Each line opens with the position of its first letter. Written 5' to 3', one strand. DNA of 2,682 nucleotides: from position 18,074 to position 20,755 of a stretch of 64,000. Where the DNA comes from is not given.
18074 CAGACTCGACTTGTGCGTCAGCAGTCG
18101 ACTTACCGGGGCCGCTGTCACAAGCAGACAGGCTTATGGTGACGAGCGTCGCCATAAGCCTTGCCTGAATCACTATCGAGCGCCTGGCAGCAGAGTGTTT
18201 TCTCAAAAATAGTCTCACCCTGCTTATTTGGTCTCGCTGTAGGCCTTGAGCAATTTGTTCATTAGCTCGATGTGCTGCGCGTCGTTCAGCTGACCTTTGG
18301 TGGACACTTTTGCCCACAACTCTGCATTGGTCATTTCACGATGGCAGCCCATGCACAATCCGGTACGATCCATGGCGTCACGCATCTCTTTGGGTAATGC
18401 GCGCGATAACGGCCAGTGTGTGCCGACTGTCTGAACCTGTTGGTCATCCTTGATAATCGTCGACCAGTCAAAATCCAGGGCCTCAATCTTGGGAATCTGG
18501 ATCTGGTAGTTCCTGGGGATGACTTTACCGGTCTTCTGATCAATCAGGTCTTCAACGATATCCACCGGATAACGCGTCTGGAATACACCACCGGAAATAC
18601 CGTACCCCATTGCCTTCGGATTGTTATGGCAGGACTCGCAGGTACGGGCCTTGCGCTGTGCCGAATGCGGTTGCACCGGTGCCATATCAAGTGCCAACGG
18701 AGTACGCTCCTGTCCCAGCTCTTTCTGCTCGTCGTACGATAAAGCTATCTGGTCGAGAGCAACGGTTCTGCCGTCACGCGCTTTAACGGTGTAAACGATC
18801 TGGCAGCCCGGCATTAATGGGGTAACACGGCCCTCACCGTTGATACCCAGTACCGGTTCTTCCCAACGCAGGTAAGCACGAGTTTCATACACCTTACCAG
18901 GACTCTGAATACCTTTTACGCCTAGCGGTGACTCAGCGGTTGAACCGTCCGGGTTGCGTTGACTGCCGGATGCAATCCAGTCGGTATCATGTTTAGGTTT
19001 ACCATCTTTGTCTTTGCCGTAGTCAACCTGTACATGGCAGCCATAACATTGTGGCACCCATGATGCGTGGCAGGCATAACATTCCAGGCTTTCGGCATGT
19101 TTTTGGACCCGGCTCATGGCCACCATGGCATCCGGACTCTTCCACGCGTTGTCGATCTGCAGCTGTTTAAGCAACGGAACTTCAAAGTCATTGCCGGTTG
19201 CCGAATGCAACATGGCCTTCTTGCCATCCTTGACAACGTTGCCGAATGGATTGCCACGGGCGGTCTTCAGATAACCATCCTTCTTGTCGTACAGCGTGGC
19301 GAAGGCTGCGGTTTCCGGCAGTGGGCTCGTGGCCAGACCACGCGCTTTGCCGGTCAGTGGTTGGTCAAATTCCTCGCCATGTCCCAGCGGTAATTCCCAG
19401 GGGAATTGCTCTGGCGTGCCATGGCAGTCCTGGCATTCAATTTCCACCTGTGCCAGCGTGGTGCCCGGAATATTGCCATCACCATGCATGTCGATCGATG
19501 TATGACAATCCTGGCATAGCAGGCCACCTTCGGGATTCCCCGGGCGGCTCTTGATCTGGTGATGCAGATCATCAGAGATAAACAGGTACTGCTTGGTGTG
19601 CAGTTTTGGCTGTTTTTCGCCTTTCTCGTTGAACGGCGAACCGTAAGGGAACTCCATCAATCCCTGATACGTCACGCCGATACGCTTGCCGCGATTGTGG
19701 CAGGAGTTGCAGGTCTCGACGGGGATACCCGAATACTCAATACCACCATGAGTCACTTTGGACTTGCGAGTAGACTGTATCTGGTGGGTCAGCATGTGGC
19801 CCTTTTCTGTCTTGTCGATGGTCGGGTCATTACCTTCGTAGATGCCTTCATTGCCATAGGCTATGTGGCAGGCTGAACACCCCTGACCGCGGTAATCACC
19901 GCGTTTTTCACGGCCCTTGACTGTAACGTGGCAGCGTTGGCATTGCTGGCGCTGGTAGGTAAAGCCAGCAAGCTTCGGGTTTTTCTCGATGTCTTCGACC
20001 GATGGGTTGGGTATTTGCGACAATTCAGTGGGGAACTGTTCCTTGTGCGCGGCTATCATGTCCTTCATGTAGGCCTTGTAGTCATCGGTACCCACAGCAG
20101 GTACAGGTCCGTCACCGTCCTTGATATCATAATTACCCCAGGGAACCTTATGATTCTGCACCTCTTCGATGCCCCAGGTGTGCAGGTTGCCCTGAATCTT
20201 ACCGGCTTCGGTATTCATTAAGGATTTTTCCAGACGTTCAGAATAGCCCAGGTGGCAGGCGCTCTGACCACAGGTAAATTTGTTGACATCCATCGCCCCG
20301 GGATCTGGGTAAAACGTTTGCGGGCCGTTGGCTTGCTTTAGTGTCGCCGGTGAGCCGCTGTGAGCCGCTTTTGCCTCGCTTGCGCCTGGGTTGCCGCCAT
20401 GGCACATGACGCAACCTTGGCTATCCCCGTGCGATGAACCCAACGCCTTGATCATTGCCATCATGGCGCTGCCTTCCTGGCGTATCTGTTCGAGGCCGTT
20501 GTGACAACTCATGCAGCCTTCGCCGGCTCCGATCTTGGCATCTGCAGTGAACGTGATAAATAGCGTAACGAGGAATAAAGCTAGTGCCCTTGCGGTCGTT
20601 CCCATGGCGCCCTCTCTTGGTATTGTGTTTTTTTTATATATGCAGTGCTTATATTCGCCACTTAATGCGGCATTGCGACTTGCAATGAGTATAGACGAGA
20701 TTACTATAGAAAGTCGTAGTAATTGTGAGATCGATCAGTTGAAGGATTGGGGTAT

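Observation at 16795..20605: Operon of a ~12-haem cytochrome c (with one CX4CH site), a TPR lipoprotein and a secreted protein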

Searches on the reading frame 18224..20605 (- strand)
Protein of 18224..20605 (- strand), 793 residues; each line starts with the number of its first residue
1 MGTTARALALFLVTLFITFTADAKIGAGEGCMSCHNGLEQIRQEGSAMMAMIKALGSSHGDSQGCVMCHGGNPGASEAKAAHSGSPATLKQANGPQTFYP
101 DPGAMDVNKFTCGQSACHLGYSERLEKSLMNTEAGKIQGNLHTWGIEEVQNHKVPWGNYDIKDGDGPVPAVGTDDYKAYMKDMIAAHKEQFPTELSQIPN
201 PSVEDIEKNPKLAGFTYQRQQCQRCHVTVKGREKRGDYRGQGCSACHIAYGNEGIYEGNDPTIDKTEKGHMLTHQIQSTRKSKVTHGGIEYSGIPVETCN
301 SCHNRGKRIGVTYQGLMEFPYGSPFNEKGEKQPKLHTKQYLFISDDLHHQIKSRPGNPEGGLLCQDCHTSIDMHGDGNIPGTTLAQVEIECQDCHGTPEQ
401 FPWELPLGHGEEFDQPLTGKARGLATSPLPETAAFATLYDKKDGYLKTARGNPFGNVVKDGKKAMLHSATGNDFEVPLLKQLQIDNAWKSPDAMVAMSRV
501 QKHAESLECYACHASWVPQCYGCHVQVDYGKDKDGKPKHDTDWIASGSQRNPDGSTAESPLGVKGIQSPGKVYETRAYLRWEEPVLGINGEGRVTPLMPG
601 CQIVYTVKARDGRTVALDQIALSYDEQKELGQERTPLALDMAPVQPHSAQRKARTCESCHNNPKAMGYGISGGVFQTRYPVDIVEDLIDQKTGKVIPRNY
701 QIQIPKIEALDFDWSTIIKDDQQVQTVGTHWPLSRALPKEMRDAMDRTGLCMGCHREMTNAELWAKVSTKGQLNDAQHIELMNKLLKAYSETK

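Call 4: search_protein_families(library=pfam, proteins=[window:18224-20605:-], max_evalue=0.01)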
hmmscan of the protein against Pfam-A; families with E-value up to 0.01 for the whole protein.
window:18224-20605:- (793 aa): 5 families
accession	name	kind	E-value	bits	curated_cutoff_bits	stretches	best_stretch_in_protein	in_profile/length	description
PF14522.11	Cytochrome_C7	-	2.2e-11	43.8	24.8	1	361-401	13-54/67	Cytochrome c7 and related cytochrome c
PF22113.1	Mtrc-MtrF_II-IV_dom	-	1.1e-07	31.9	30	1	219-398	6-166/176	Outer membrane cytochrome MtrC/MtrF-like, domains II/IV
PF14537.11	Cytochrom_c3_2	-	7e-07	30.1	25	0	28-71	26-66/79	Cytochrome c3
PF02085.21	Cytochrom_CIII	-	9.3e-07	29.6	22.9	0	26-74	44-87/101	Class III cytochrome C family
PF06945.18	DUF1289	-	0.0074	16.6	27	1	745-772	9-36/47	Protein of unknown function (DUF1289)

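Call 5: search_protein_families(library=ncbifam, proteins=[window:18224-20605:-], max_evalue=0.01)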
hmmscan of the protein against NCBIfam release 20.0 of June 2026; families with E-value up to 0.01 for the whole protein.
window:18224-20605:- (793 aa): 4 families
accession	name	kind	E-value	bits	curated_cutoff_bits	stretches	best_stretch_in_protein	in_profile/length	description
NF040943.1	cytoc3_ExtM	equivalog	7.1e-59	199.6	800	3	203-531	130-408/599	selenite/tellurite reduction operon c-type cytochrome ExtM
NF040968.1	FeS_ExtO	equivalog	1.1e-12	47.5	200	2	490-524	208-242/416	selenite/tellurite reduction operon b-type cytochrome iron-sulfur cluster-binding subunit ExtO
NF040967.1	cytc_ExtN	equivalog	1.1e-12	47.5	200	1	490-664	208-343/415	selenite/tellurite reduction operon c-type cytochrome ExtN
TIGR03507.1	decahem_SO1788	subfamily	0.00098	17.7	209.3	0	220-307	490-587/672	OmcA/MtrC family decaheme c-type cytochrome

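Call 6: search_solved_structures(query=window:18224-20605:-, max_evalue=1, show_alignments=2)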
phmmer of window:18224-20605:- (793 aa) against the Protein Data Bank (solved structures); distinct sequences matched with E-value up to 1: 2.
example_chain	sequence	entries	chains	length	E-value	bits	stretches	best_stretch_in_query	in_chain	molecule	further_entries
8ah9_A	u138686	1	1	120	0.54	11.7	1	529-590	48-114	RAbetaB-16.1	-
7amn_B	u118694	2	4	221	0.97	10.9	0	369-404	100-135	HTH-type transcriptional regulator LuxR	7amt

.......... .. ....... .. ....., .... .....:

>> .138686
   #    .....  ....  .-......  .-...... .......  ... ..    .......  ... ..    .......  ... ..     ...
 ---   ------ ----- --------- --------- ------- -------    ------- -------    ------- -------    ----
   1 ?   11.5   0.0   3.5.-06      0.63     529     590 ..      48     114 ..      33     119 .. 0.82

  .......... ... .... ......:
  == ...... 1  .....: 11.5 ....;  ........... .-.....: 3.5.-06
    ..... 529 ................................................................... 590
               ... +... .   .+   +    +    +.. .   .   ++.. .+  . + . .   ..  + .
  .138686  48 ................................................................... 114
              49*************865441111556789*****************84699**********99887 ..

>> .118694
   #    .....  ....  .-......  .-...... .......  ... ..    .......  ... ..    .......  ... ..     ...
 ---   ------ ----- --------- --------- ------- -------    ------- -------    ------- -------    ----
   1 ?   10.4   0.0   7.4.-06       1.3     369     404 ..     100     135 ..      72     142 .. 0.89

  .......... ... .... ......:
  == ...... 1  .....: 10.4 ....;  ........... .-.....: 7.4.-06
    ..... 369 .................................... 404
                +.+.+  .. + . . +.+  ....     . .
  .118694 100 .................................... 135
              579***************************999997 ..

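Call 7: find_homologous_proteins(query=window:18224-20605:-)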
Query window:18224-20605:- (793 aa): 2511 proteins with E <= 0.001 among 8000 candidates; the best 120 are listed.
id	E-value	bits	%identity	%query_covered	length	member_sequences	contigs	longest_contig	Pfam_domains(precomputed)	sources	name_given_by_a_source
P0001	0.0e+0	1892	100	100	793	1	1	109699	PF14537.12,PF02085.22,PF14522.12,PF22113.2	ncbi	-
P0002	0.0e+0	1686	88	100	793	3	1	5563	PF14537.12,PF02085.22,PF14522.12,PF22113.2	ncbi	-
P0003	0.0e+0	1669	88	97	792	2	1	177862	PF14537.12,PF14522.12,PF22113.2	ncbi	-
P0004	0.0e+0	1654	85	100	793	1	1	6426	PF14537.12,PF14522.12,PF22113.2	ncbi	-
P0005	0.0e+0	1653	86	99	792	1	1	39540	PF14537.12,PF14522.12,PF22113.2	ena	-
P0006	0.0e+0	1652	86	99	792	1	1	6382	PF14537.12,PF14522.12,PF22113.2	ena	-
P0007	0.0e+0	1633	85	100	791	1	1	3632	PF14537.12,PF14522.12,PF22113.2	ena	-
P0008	0.0e+0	1627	85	100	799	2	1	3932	PF14537.12,PF02085.22,PF14522.12,PF22113.2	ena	-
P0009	0.0e+0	1619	85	99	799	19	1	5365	PF14537.12,PF02085.22,PF14522.12,PF22113.2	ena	-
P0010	0.0e+0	1603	84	99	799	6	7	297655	PF14537.12,PF14522.12,PF22113.2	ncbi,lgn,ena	-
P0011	0.0e+0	1593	83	99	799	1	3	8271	PF14537.12,PF02085.22,PF14522.12,PF22113.2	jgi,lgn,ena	-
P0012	0.0e+0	1588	82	100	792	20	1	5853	PF14537.12,PF02085.22,PF14522.12,PF22113.2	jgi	jgi:hypothetical protein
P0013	0.0e+0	1585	84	98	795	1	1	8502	PF14537.12,PF02085.22,PF14522.12,PF22113.2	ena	-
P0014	0.0e+0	1580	83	98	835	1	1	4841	PF14537.12,PF02085.22,PF14522.12,PF22113.2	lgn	-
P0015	0.0e+0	1579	82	100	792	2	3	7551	PF14537.12,PF14522.12,PF22113.2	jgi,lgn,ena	-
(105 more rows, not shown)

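Call 8: find_encoding_contigs(protein=P0001, flank=10000, max_places=3)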
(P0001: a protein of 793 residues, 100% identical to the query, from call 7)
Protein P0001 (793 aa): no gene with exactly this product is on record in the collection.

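Call 9: find_related_loci(query=window:18224-20605:-, collection=genome_contigs, flank=8000)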
Query window:18224-20605:- (793 aa) in genome_contigs; peptide patterns used: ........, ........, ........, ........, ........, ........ (x = any residue, [..] = any of these).
598 stretches matched a pattern (row limit reached: there are more); 547 encode a relative of the query (tblastn E <= 1e-3); the best 80 are kept; 80 distinct loci.
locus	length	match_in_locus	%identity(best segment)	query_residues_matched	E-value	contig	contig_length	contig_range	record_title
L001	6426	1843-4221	85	1-793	0e+0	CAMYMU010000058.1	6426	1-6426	MAG: uncultured Ectothiorhodospiraceae bacterium isolate ES_Gamma_071 genome assembly, contig: scaffold_5905, whole geno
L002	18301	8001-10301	88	27-793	0e+0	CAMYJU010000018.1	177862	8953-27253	MAG: uncultured Gammaproteobacteria bacterium isolate ES_Gamma_036 genome assembly, contig: scaffold_232, whole genome s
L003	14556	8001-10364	85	1-789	0e+0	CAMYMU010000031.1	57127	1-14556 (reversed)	MAG: uncultured Ectothiorhodospiraceae bacterium isolate ES_Gamma_071 genome assembly, contig: scaffold_261, whole genom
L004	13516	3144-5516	85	8-793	0e+0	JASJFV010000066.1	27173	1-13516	MAG: Gammaproteobacteria bacterium isolate ChSd.bin.21 ChesSed_k141_930220, whole genome shotgun sequence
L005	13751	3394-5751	84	9-793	0e+0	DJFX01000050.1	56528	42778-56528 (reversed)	MAG TPA_asm: Halothiobacillaceae bacterium UBA5861 UBA5861_contig_68, whole genome shotgun sequence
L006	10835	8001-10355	82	9-791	0e+0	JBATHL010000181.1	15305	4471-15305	MAG: Gammaproteobacteria bacterium isolate MFD10361_ilm_asm_bin2 k127_3355, whole genome shotgun sequence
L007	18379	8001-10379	81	1-793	0e+0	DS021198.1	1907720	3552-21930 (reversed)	Olavius algarvensis Gamma 3 endosymbiont Gutless_Worm_Scaffold1 genomic scaffold, whole genome shotgun sequence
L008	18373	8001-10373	81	1-791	0e+0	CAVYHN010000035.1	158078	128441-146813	MAG: uncultured Gammaproteobacteria bacterium isolate MFD03551.bin.2.49 genome assembly, contig: contig_42783, whole gen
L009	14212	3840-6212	81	1-791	0e+0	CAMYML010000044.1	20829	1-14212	MAG: uncultured Gammaproteobacteria bacterium isolate FO_M_Gamma_012 genome assembly, contig: scaffold_2140, whole genom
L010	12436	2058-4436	79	1-793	0e+0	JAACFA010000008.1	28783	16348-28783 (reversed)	MAG: Gammaproteobacteria bacterium isolate bin.4 scaffold_611, whole genome shotgun sequence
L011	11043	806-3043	84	46-791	0e+0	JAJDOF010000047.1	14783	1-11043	MAG: Gammaproteobacteria bacterium isolate MASabin.5 k141_955642, whole genome shotgun sequence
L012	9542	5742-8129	82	5-793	0e+0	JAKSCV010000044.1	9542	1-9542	MAG: Gammaproteobacteria bacterium isolate MAG.318 k141_10249738, whole genome shotgun sequence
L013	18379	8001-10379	79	1-793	0e+0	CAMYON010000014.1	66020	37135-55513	MAG: uncultured Gammaproteobacteria bacterium isolate FCS_Gamma_011 genome assembly, contig: scaffold_158, whole genome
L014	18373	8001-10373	79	1-791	0e+0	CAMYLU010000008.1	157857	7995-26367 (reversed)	MAG: uncultured Gammaproteobacteria bacterium isolate FCS_Gamma_010 genome assembly, contig: scaffold_14, whole genome s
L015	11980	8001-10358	80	8-790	0e+0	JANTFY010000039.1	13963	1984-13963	MAG: Gammaproteobacteria bacterium isolate bin10026 c_000000004477, whole genome shotgun sequence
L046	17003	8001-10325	74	17-793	0e+0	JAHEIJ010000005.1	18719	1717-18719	MAG: Gammaproteobacteria bacterium isolate Ww497 NODE_4928_length_18719_cov_3.591300, whole genome shotgun sequence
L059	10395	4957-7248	72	20-793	0e+0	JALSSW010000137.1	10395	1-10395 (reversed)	MAG: Planctomycetota bacterium isolate 356-308_metabat2_scaf2bin.073 356-308_scaffold_4293_c1, whole genome shotgun sequ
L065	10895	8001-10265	71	30-791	0e+0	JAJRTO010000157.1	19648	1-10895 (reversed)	MAG: Candidatus Poribacteria bacterium isolate Dive96_bin1.70 k141_1635632, whole genome shotgun sequence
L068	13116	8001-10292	71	20-793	0e+0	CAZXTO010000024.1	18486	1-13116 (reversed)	MAG TPA_asm: uncultured Planctomycetales bacterium isolate SRP167671_co2_171 genome assembly, contig: NODE_3980_length_1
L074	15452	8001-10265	70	30-793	0e+0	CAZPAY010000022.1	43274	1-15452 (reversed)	MAG TPA_asm: uncultured Planctomycetales bacterium isolate SRP077602_co7_95 genome assembly, contig: NODE_4008_length_43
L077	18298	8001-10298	68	30-791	0e+0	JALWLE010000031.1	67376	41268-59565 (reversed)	MAG: Flavobacteriales bacterium isolate M17_metabat2_scaf2bin.041 M17_NODE_142_length_67376_cov_14.898586, whole genome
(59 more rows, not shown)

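Call 28: search_protein_representatives(protein=window:18224-20605:-)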
Query: 793 residues. Proteins with E-value up to 0.001 (for the whole library): 1253; up to 1e-10: 703; up to 1e-30: 210. The best 150 are listed.
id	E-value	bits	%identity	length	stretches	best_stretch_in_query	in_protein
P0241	0.0e+00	1049.7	59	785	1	17-791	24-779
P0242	4.2e-277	938.2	55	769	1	29-789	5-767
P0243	9.1e-268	907.4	57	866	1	21-786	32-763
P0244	1.5e-197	675.1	46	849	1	27-782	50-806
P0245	2.9e-194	664.3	49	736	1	11-788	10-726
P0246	6.4e-192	656.5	46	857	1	29-776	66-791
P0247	6.4e-171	587.0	45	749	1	12-749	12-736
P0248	4.7e-161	554.4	47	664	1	29-643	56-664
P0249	8.8e-151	520.4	44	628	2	390-763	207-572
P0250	1.1e-144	500.2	61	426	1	27-421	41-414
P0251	5.2e-140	484.8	48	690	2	50-405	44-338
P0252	3.7e-137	475.4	43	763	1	22-760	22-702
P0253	3.0e-133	462.4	54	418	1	373-791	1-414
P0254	2.0e-131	456.4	43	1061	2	120-766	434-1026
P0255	7.4e-130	451.2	42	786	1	26-767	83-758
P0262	3.9e-120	419.1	41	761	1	32-763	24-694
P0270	1.1e-92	328.3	45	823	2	65-674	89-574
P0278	5.1e-83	296.3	41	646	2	17-398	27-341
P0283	9.3e-79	282.2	40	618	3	9-398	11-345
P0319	7.9e-53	196.4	36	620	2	9-401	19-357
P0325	9.1e-50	186.3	35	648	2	449-785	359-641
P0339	9.9e-46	173.0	36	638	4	197-402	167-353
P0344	5.5e-45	170.5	37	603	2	58-401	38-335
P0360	3.1e-42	161.4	39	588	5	217-317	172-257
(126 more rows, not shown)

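Call 29: find_encoding_contigs(protein=P0010, flank=10000, max_places=3)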
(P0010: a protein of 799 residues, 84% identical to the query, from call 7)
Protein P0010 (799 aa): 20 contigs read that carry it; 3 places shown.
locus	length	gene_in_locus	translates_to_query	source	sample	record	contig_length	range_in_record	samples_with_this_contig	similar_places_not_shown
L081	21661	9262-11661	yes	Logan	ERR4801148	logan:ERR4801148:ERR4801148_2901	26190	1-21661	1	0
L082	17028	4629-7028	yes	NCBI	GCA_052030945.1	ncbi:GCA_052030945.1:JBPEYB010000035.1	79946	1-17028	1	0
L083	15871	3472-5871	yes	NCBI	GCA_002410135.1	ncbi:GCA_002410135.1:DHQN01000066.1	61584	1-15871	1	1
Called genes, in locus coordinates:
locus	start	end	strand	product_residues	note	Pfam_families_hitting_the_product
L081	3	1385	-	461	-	?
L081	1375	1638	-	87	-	-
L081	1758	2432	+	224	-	PF00717:Peptidase_S24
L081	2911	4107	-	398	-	PF13356:Arm-DNA-bind_3, PF14659:Phage_int_SAM_3 (weak), PF22022:Phage_int_M, PF00589:Phage_integrase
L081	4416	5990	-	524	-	PF00117:GATase, PF07722:Peptidase_C26, PF02540:NAD_synthase (weak), PF03054:tRNA_Me_trans (faint), PF00958:GMP_synt_C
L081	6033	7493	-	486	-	PF00478:IMPDH, PF00571:CBS, PF01070:FMN_dh, PF03060:NMO, PF01645:Glu_synthase (weak)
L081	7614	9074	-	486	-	PF02696:SelO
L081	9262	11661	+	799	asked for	PF14522:Cytochrome_C7 (faint), PF14537:Cytochrom_c3_2 (faint), PF22113:Mtrc-MtrF_II-IV_dom (faint)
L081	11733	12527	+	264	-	PF09295:ChAPs (weak), PF14559:TPR_19, PF13371:TPR_9, PF13414:TPR_11 (weak), PF14559:TPR_19 (weak), PF13414:TPR_11, PF00515:TPR_1, PF13371:TPR_9, +11 more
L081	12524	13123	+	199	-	-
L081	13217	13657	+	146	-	PF13511:DUF4124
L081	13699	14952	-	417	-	PF00296:Bac_luciferase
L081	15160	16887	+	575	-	PF00587:tRNA-synt_2b, PF04073:tRNA_edit, PF03129:HGTP_anticodon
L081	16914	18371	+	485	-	PF03600:CitMHS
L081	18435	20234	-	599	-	PF05157:MshEN, PF00437:T2SSE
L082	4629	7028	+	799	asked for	PF14522:Cytochrome_C7 (faint), PF14537:Cytochrom_c3_2 (faint), PF22113:Mtrc-MtrF_II-IV_dom (faint)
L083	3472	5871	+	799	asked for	PF14522:Cytochrome_C7 (faint), PF14537:Cytochrom_c3_2 (faint), PF22113:Mtrc-MtrF_II-IV_dom (faint)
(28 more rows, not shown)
